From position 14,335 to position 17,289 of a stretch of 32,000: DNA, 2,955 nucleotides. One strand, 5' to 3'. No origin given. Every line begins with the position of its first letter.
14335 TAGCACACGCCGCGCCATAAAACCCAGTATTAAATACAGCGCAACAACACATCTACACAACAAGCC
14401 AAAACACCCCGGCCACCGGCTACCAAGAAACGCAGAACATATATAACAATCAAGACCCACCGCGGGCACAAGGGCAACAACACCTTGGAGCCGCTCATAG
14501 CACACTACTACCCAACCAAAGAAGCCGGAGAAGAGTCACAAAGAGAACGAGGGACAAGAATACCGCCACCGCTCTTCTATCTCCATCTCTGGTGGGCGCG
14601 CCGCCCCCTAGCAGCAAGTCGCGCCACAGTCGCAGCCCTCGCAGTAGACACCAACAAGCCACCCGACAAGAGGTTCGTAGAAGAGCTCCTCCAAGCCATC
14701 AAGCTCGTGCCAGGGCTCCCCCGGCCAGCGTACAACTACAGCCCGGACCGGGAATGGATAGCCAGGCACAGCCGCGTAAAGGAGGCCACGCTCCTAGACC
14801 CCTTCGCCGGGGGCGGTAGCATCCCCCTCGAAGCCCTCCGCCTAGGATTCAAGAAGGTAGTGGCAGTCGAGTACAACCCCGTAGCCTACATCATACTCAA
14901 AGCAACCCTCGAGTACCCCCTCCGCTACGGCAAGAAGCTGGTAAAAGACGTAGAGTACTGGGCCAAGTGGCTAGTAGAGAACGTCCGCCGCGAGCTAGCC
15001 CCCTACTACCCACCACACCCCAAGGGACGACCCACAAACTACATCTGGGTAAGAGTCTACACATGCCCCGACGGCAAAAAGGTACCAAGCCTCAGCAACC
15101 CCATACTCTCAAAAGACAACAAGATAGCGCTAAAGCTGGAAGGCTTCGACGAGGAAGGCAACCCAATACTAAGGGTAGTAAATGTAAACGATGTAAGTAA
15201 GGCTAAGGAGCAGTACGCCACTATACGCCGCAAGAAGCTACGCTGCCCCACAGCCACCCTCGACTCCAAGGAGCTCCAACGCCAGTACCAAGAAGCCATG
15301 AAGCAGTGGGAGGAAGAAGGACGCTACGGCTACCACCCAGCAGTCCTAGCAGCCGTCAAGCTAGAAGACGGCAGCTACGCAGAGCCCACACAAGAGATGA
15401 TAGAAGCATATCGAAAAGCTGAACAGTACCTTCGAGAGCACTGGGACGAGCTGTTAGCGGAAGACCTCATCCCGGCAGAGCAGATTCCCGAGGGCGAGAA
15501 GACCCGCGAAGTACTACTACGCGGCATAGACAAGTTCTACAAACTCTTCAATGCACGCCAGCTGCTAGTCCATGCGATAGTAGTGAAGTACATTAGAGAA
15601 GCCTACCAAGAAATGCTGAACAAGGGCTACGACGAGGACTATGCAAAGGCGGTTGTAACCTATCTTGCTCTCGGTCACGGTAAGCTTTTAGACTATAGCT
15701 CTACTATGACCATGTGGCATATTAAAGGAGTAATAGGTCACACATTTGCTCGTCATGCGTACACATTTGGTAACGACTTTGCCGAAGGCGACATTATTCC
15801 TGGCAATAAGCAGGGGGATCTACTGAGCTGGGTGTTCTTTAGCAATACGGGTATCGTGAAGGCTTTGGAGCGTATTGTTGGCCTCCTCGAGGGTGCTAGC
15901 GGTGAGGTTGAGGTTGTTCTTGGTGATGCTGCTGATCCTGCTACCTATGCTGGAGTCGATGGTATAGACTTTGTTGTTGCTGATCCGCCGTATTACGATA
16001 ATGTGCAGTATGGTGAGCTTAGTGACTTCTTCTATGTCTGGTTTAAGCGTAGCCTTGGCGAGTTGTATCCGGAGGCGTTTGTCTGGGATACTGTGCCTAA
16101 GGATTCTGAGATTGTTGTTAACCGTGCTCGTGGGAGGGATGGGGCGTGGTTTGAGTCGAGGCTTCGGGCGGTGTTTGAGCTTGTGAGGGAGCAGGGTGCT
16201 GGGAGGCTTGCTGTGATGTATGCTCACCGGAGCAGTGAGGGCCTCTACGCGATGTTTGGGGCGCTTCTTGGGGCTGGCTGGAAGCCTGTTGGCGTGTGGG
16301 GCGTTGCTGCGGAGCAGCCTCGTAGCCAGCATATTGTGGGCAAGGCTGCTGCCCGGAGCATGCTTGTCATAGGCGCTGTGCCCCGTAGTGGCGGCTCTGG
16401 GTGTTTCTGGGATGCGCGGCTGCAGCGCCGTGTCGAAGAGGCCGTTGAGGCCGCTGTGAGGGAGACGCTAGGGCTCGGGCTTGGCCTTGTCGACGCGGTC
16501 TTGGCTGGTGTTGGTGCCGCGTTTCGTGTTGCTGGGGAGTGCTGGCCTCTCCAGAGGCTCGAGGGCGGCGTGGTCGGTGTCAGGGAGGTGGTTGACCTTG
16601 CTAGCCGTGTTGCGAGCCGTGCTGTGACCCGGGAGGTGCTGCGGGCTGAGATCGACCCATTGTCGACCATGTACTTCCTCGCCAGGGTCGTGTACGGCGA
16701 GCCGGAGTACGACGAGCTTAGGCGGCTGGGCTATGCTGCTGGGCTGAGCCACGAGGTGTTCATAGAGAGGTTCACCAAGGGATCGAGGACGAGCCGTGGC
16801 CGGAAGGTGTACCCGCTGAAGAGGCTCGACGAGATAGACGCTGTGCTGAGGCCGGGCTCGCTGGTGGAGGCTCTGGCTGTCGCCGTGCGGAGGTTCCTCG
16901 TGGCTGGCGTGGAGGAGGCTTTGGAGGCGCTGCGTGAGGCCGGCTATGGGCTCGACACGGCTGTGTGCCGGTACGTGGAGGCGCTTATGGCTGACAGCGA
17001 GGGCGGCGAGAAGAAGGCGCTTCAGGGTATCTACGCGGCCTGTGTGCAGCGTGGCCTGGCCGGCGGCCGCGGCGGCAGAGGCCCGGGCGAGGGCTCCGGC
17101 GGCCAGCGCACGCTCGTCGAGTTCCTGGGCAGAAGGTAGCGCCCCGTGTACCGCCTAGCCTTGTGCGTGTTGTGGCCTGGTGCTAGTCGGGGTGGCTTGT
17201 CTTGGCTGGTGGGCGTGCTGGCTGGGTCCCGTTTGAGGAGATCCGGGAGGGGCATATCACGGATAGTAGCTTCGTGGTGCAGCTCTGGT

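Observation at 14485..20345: Minimal DUF1156 methylase + DUF499 ATPase pair lacking the usual partners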

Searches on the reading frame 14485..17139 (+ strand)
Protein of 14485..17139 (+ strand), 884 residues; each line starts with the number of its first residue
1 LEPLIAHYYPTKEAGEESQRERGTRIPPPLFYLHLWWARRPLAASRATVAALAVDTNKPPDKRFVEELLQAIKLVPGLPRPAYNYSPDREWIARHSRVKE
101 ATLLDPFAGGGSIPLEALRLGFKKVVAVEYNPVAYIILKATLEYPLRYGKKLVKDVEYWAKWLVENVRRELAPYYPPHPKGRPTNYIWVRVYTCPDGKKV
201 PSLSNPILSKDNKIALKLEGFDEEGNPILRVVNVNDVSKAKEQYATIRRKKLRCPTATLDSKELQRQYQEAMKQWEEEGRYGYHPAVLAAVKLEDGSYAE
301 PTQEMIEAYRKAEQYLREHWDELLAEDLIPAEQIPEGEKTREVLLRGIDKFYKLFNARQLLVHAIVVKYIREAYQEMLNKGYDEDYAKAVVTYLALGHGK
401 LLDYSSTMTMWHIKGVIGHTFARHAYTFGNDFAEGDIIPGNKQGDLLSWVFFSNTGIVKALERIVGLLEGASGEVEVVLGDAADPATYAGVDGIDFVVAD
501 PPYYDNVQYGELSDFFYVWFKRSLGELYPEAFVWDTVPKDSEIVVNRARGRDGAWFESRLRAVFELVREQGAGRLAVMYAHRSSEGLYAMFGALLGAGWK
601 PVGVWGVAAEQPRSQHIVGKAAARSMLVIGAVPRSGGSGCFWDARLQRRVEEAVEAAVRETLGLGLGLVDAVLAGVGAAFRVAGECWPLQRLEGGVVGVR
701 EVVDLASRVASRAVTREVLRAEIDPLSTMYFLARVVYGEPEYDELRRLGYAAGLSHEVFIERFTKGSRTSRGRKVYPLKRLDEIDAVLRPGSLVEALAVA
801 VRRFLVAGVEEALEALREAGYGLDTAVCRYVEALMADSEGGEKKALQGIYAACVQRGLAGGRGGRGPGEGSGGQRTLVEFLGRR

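Call 4: search_protein_families(library=pfam, proteins=[window:14485-17139:+], max_evalue=0.01)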
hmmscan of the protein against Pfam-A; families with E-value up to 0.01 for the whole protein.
window:14485-17139:+ (884 aa): 4 families
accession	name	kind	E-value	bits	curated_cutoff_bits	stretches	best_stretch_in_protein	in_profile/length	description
PF06634.17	DUF1156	-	1.1e-12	48.3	24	1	9-56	2-49/73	Protein of unknown function (DUF1156)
PF03602.21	Cons_hypoth95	-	1.1e-07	32.2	24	1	91-143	35-85/182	Conserved hypothetical protein 95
PF02086.21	MethyltransfD12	-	0.00081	19.6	22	1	91-157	11-74/253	D12 class N6 adenine-specific DNA methyltransferase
PF01170.24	UPF0020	-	0.0029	17.7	22.3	0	99-121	28-50/197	RMKL-like, methyltransferase domain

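Call 5: search_protein_families(library=padloc, proteins=[window:14485-17139:+], max_evalue=0.01)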
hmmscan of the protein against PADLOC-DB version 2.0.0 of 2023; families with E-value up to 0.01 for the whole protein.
window:14485-17139:+ (884 aa): 14 families
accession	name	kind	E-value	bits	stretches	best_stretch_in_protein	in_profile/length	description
PDLC00661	HmaB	-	1.8e-53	179.7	3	186-715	271-810/973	DNA-adenine methylase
PDLC03352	MTase_II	-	1.3e-51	173.6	2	9-169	11-160/1023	Type II methyltransferase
PDLC00660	HmaB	-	6.1e-50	168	3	186-659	270-749/967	DNA-adenine methylase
PDLC02189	DUF1156_MTase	-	2.8e-27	93.3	2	297-664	387-708/944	-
PDLC03233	MTase_II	-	6.7e-25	85.7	2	315-597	323-607/731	Type II methyltransferase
PDLC03314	MTase_II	-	7e-18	62.1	2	308-664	396-708/944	Type II methyltransferase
PDLC04134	mad2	-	2e-08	31.5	1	81-143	272-334/492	mads_2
PDLC02541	PglX|PglXI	-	1.8e-06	24.4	0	492-521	492-521/919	PglXI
PDLC03319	MTase_II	-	5.3e-06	23.5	0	92-154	17-75/503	Type II methyltransferase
PDLC03224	MTase_II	-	1.4e-05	22.3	1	92-141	86-134/481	Type II methyltransferase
PDLC03376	MTase_II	-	0.00039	18.3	0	462-511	96-144/249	Type II methyltransferase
PDLC03346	MTase_II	-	0.0018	14.1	1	488-744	602-839/1068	Type II methyltransferase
PDLC03367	MTase_II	-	0.0027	14.1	0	102-145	44-86/633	Type II methyltransferase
PDLC03228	MTase_II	-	0.0037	15.1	0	100-144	164-207/227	Type II methyltransferase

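Call 17: find_encoding_contigs(protein=window:14485-17139:+, flank=10000, max_places=6)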
Protein window:14485-17139:+ (884 aa): 1 contig read that carries it; 1 place shown.
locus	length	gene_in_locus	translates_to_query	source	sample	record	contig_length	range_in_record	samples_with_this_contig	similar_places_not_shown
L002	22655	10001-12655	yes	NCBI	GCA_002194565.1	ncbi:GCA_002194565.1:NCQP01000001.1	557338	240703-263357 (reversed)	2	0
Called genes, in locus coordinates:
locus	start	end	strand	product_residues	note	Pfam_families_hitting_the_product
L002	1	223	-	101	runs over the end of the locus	PF27273:MJ0235 (weak)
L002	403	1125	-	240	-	-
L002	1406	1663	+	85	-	PF04014:MazE_antitoxin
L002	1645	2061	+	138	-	PF01850:PIN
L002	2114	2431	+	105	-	PF01954:AF2212-like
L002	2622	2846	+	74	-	PF01850:PIN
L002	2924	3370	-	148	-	PF01850:PIN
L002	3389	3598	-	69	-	PF01954:AF2212-like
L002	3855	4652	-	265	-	-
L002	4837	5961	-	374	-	-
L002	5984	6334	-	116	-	PF04471:Mrr_cat, PF08378:NERD (weak), PF02021:UPF0102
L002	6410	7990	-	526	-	-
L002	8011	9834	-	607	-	PF12705:PDDEXK_1 (weak)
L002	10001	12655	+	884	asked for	PF06634:DUF1156, PF03602:Cons_hypoth95 (weak)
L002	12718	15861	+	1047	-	PF04465:DUF499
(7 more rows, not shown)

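Call 33: search_solved_structures(query=window:14485-17139:+, max_evalue=0.01)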
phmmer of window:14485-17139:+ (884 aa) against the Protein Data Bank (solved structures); distinct sequences matched with E-value up to 0.01: 0.

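Call 41: find_homologous_proteins(query=window:14485-17139:+, max_evalue=0.00001)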
Query window:14485-17139:+ (884 aa): 7212 proteins with E <= 0.00001 among 8000 candidates; the best 120 are listed.
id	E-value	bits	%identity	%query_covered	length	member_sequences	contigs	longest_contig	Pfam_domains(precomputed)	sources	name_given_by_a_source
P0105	0.0e+0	2012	100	100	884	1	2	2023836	PF03602.22,PF06634.18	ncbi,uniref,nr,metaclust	ncbi:hypothetical protein Pyrde_0858 [Pyrodictium delaneyi]|uniref:DUF1156 domain-containing protein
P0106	0.0e+0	1811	90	100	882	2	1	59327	PF03602.22,PF06634.18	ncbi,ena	-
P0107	0.0e+0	1757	88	100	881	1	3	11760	PF03602.22,PF06634.18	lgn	-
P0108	0.0e+0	1739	85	100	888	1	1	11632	PF03602.22,PF06634.18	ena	-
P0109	0.0e+0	1621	80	100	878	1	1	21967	PF03602.22,PF06634.18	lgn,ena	-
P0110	0.0e+0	1430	70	100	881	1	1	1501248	PF03602.22,PF06634.18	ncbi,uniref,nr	ncbi:hypothetical protein CF15_05340 [Pyrodictium occultum]|uniref:DUF1156 domain-containing protein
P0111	0.0e+0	1334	67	97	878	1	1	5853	PF03602.22,PF06634.18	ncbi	-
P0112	0.0e+0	1327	67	97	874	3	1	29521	PF06634.18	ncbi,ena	-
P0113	0.0e+0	1301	65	100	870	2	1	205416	PF03602.22,PF06634.18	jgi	-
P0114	0.0e+0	1300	64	98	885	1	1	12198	PF03602.22,PF02086.22,PF06634.18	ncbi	-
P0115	0.0e+0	1294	63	97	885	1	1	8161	PF03602.22,PF06634.18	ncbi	-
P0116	0.0e+0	1284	63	99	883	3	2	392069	PF03602.22,PF06634.18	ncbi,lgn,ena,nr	ncbi:MAG: DUF1156 domain-containing protein [Desulfurococcales archaeon]|nr:DUF1156 domain-containin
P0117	0.0e+0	1276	62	98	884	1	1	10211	PF03602.22,PF06634.18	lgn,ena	-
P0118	0.0e+0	1246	64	97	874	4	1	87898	PF03602.22,PF02086.22,PF06634.18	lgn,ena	-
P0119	0.0e+0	1219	62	100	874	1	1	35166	PF03602.22,PF06634.18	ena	-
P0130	1.3e-291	988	54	97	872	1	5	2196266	PF03602.22,PF02086.22,PF06634.18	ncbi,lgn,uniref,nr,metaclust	ncbi:protein of unknown function DUF1156 [Ferroglobus placidus DSM 10642]|uniref:DUF1156 domain-cont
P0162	1.2e-133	465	37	85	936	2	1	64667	PF06634.18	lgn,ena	-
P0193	3.1e-99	351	31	99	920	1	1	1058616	PF03602.22,PF06634.18,PF08241.19,PF01555.25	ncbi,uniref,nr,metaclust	ncbi:DUF1156 domain-containing protein [Thermococcus zilligii]|uniref:DUF1156 domain-containing prot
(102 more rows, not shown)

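Call 43: find_encoding_contigs(protein=P0130, flank=10000, max_places=1)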
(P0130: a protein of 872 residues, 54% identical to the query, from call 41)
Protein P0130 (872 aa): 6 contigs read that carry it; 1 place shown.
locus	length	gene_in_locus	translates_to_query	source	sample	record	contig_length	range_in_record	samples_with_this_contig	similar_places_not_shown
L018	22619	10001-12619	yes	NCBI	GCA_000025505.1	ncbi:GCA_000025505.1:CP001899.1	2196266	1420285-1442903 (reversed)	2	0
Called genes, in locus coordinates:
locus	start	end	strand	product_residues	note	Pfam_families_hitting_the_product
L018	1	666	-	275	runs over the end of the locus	PF20511:PMI_typeI_cat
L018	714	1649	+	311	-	PF06414:Zeta_toxin (faint), PF00485:PRK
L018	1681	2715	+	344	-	PF00534:Glycos_transf_1 (weak), PF13524:Glyco_trans_1_2 (weak)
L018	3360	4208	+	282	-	PF01555:N6_N4_Mtase, PF02086:MethyltransfD12 (weak)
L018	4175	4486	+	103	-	-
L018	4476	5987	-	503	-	PF00270:DEAD (weak), PF13086:AAA_11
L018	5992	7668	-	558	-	PF12705:PDDEXK_1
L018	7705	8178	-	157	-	PF11848:DUF3368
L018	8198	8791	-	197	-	PF03683:UPF0175, PF24001:DUF7317 (weak)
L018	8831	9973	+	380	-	-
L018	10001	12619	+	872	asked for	PF06634:DUF1156, PF02086:MethyltransfD12 (faint), PF03602:Cons_hypoth95 (weak)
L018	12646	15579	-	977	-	-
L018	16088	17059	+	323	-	PF12849:PBP_like_2, PF13531:SBP_bac_11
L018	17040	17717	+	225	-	PF00528:BPD_transp_1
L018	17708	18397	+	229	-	PF02463:SMC_N, PF13175:AAA_15 (faint), PF13166:AAA_13 (faint), PF00005:ABC_tran, PF13304:AAA_21 (faint)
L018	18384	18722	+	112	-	PF00126:HTH_1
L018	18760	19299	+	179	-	PF01804:Penicil_amidase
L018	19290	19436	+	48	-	-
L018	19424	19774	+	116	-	PF01804:Penicil_amidase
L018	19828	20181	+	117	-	PF01804:Penicil_amidase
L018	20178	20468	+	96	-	-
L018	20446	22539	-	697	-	PF10060:DUF2298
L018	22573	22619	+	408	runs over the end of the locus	PF00009:GTP_EFTU, PF03144:GTP_EFTU_D2, PF09173:eIF2_C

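Call 44: find_encoding_contigs(protein=P0162, flank=10000, max_places=1)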
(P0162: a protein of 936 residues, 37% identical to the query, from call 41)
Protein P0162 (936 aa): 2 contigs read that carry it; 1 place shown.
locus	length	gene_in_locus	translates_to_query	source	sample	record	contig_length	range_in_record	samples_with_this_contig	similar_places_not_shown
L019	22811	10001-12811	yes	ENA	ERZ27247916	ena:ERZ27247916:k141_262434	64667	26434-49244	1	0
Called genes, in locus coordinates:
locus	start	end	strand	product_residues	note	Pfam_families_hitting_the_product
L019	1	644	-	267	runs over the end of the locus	PF06067:DUF932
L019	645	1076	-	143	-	-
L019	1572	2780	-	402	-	PF00266:Aminotran_5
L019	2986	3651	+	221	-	-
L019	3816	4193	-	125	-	PF24728:DUF7680 (weak)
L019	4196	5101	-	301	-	-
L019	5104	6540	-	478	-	PF20442:BrxL_N, PF13337:BrxL_ATPase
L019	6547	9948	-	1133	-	PF04465:DUF499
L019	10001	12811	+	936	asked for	PF06634:DUF1156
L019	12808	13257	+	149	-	-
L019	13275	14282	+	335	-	-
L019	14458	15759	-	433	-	-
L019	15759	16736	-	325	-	-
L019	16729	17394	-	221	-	-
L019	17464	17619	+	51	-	-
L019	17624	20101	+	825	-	PF02463:SMC_N, PF13175:AAA_15 (faint), PF13476:AAA_23, PF13555:AAA_29 (weak), PF13304:AAA_21 (faint)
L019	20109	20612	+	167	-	-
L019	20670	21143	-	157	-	-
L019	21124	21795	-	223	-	PF17762:HTH_ParB (faint)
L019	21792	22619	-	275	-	PF02195:ParB_N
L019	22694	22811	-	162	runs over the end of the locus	-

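Call 45: find_encoding_contigs(protein=P0193, flank=10000, max_places=1)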
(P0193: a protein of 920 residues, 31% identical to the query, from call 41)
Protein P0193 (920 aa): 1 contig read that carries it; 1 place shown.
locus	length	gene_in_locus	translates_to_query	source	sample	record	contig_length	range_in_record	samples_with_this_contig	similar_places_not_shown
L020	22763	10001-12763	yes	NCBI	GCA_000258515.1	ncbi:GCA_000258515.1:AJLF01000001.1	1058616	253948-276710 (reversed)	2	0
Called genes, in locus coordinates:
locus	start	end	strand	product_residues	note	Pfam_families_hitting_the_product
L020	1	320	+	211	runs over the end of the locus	PF00215:OMPdecase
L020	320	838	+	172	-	PF09183:DUF1947, PF17832:Pre-PUA (weak), PF01472:PUA, PF03657:UPF0113 (weak), PF26292:PUA_elF2D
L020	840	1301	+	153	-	PF01467:CTP_transf_like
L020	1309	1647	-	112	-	-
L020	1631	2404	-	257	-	PF00142:Fer4_NifH (weak), PF01656:CbiA, PF02374:ArsA_ATPase, PF06564:CBP_BcsQ, PF09140:MipZ, PF10609:ParA, PF13614:AAA_31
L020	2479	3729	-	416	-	PF00091:Tubulin, PF12327:FtsZ_C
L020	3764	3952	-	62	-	PF01402:RHH_1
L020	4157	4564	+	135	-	-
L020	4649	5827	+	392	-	PF00155:Aminotran_1_2, PF00266:Aminotran_5 (weak)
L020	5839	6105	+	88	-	PF01169:GDT1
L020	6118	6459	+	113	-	-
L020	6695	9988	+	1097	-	PF00270:DEAD, PF04851:ResIII, PF00176:SNF2-rel_dom, PF00271:Helicase_C, PF13020:NOV_C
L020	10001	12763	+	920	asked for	PF06634:DUF1156, PF03602:Cons_hypoth95 (faint), PF01555:N6_N4_Mtase (faint), PF08241:Methyltransf_11 (faint)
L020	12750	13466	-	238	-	-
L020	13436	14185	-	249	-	-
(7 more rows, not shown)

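Call 58: search_protein_families(library=ncbifam, proteins=[window:14485-17139:+], max_evalue=0.01)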
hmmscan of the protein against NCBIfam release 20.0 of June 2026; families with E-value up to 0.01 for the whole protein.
window:14485-17139:+ (884 aa): 2 families
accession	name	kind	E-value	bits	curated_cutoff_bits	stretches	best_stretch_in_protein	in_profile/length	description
NF042963.1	DUF1156_antiphage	equivalog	4.4e-43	147.6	1000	1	100-682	184-760/960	anti-phage-associated DUF1156 domain-containing protein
TIGR00095.1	TIGR00095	equivalog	8.3e-07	28.8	117.5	1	97-143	50-96/194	16S rRNA (guanine(966)-N(2))-methyltransferase RsmD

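Call 68: search_protein_families(library=pfam, proteins=[L019:5104-6540:-], max_evalue=0.001)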
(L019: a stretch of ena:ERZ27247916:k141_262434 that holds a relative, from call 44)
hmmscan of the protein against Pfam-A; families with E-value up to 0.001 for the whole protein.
L019:5104-6540:- (478 aa): 2 families
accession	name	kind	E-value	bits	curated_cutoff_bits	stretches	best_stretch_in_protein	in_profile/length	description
PF13337.12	BrxL_ATPase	-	1.3e-105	353.1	25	1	155-469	2-310/313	Lon-like protease BrxL-like, ATPase domain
PF20442.3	BrxL_N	-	2.9e-28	98.9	28.2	1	11-137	2-132/132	BREX system Lon protease-like protein BrxL N-terminal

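Call 94: search_protein_families(library=pfam, proteins=[L018:8831-9973:+], max_evalue=0.001)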
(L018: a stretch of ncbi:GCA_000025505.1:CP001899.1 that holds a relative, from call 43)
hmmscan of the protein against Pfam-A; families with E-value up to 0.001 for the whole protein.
L018:8831-9973:+ (380 aa): 0 families
